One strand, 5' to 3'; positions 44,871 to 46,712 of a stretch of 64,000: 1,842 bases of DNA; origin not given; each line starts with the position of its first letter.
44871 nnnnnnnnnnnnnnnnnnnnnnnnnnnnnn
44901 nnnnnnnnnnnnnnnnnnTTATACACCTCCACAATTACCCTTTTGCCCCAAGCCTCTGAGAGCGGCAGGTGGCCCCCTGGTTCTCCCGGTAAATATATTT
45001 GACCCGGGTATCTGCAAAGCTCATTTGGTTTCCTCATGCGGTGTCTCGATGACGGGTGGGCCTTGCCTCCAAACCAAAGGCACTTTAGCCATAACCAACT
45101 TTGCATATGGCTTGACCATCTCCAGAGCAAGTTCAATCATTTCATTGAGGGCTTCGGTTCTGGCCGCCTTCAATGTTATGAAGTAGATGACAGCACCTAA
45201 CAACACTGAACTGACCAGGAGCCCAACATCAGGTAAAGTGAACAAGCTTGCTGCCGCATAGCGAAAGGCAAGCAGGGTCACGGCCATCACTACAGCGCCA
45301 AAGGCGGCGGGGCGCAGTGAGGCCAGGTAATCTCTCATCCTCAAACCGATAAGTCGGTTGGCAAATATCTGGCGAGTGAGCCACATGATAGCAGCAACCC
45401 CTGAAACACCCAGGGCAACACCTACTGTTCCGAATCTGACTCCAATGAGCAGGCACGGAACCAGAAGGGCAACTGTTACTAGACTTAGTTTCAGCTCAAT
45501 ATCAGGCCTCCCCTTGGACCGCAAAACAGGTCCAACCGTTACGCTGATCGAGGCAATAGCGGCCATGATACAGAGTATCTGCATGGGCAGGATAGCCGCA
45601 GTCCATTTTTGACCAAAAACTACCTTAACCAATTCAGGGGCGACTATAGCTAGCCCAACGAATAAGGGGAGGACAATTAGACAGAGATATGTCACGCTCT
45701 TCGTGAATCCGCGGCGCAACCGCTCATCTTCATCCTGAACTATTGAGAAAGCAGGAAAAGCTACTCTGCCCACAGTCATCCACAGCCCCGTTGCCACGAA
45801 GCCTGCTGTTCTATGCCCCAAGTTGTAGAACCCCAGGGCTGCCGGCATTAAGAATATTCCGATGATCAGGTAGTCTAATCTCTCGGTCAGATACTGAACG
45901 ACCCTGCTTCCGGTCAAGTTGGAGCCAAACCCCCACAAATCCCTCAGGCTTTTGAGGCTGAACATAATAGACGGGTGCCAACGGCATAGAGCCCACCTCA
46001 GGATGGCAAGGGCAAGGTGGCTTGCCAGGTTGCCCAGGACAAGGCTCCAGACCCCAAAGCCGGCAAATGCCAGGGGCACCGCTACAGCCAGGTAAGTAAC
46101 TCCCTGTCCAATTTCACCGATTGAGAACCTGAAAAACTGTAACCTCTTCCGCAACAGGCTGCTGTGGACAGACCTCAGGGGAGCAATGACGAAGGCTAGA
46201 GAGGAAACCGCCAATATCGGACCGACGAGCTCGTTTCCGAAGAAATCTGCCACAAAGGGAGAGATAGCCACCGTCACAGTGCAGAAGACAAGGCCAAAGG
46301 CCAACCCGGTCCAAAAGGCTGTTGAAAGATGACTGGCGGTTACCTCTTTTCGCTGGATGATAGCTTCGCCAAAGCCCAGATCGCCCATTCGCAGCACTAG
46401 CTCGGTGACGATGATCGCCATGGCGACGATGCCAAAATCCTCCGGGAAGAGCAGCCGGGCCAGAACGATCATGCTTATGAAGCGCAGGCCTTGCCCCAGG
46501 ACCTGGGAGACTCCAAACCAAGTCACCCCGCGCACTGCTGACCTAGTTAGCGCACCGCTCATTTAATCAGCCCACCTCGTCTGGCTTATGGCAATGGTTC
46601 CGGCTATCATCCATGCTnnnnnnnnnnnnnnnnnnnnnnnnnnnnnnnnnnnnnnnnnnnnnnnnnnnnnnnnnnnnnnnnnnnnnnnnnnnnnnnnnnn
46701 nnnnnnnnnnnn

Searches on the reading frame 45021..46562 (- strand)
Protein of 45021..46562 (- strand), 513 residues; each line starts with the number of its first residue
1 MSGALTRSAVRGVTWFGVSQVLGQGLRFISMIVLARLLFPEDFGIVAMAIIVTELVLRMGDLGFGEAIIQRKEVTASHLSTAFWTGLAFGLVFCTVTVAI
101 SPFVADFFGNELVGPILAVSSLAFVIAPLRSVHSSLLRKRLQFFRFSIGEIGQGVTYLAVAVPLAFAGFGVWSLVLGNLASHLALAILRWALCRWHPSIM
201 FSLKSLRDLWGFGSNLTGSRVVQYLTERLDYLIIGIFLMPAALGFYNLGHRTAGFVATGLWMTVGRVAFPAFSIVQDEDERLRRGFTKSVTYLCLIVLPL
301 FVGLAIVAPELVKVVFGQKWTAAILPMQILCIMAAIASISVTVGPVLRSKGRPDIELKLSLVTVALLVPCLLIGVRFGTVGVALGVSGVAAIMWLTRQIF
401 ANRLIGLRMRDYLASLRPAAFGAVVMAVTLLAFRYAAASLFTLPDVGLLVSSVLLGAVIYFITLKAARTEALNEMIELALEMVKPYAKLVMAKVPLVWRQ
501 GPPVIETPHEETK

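Call 50: search_protein_families(library=pfam, proteins=[window:45021-46562:-], max_evalue=0.00001)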
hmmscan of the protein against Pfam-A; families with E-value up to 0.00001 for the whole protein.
window:45021-46562:- (513 aa): 2 families
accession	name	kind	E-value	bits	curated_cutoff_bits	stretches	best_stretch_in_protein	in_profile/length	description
PF13440.11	Polysacc_synt_3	-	8.4e-83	278.4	23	1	33-324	1-292/293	Polysaccharide biosynthesis protein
PF01943.22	Polysacc_synt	-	5.8e-37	128.1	28.2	1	10-273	2-271/274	Polysaccharide biosynthesis protein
